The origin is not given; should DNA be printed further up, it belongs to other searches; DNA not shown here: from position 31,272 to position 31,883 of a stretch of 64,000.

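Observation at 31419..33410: Effector 2: DUF4157 head, hydrophobic helix and an unassigned Cys-rich C-terminal domain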

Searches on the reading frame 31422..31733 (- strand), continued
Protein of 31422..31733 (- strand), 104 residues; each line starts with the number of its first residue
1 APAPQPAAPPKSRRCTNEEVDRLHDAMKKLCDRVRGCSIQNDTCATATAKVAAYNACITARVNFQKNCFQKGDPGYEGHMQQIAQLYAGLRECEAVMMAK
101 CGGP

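Call 91: fold_search(model_id=the predicted structure, library=viral)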
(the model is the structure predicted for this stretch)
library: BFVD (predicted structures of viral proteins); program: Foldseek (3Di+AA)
matches with E <= 10: 404; with E <= 0.001: 0
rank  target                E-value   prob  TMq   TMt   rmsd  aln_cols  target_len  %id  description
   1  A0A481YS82            8.8e-02  1.00  0.74  0.38   2.4        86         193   17  Uncharacterized protein [Marseillevirus LCMAC101]
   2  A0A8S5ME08            2.5e-01  0.60  0.37  0.29   7.4        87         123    8  Uncharacterized protein [Siphoviridae sp. ctYh54]
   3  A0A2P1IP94            4.6e-01  0.91  0.57  0.16   7.9        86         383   13  Polyprotein (Fragment) [Sicinivirus sp.]
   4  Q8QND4                4.6e-01  0.54  0.41  0.08   9.4        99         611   14  EsV-1-148 [Ectocarpus siliculosus virus 1 (isolate New Zealand/Kaikoura/1988)]
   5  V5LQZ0                6.1e-01  0.94  0.55  0.53   4.0        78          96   12  (no name in the UniProt tables at hand)
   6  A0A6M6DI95            7.6e-01  0.57  0.45  0.15   5.0        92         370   18  (no name in the UniProt tables at hand)
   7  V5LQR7                8.9e-01  0.91  0.62  0.50   4.2        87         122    7  (no name in the UniProt tables at hand)
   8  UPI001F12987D         9.4e-01  0.77  0.57  0.54   6.4        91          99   10  (no name look-up for this kind of identifier)
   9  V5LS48                1.1e+00  0.28  0.37  0.34   5.9        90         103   12  (no name in the UniProt tables at hand)
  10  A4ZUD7                1.2e+00  0.72  0.59  0.36  10.4        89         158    8  Uncharacterized protein ORF158 [Acidianus bottle-shaped virus (isolate Italy/Pozzuoli)]
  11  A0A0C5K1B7            1.2e+00  0.47  0.48  0.36   8.4        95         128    8  (no name in the UniProt tables at hand)
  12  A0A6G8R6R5            1.2e+00  0.35  0.43  0.33   6.1       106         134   13  Uncharacterized protein [Synechococcus phage S-H34]
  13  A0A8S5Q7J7            1.2e+00  0.18  0.35  0.28  12.8       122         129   14  Avd-like protein [Siphoviridae sp. cty3u30]
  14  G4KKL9                1.2e+00  0.14  0.28  0.20  10.7        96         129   10  (no name in the UniProt tables at hand)
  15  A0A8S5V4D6            1.3e+00  0.21  0.36  0.07   9.1        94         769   14  Tail tape measure protein [Myoviridae sp. ctKkB1]
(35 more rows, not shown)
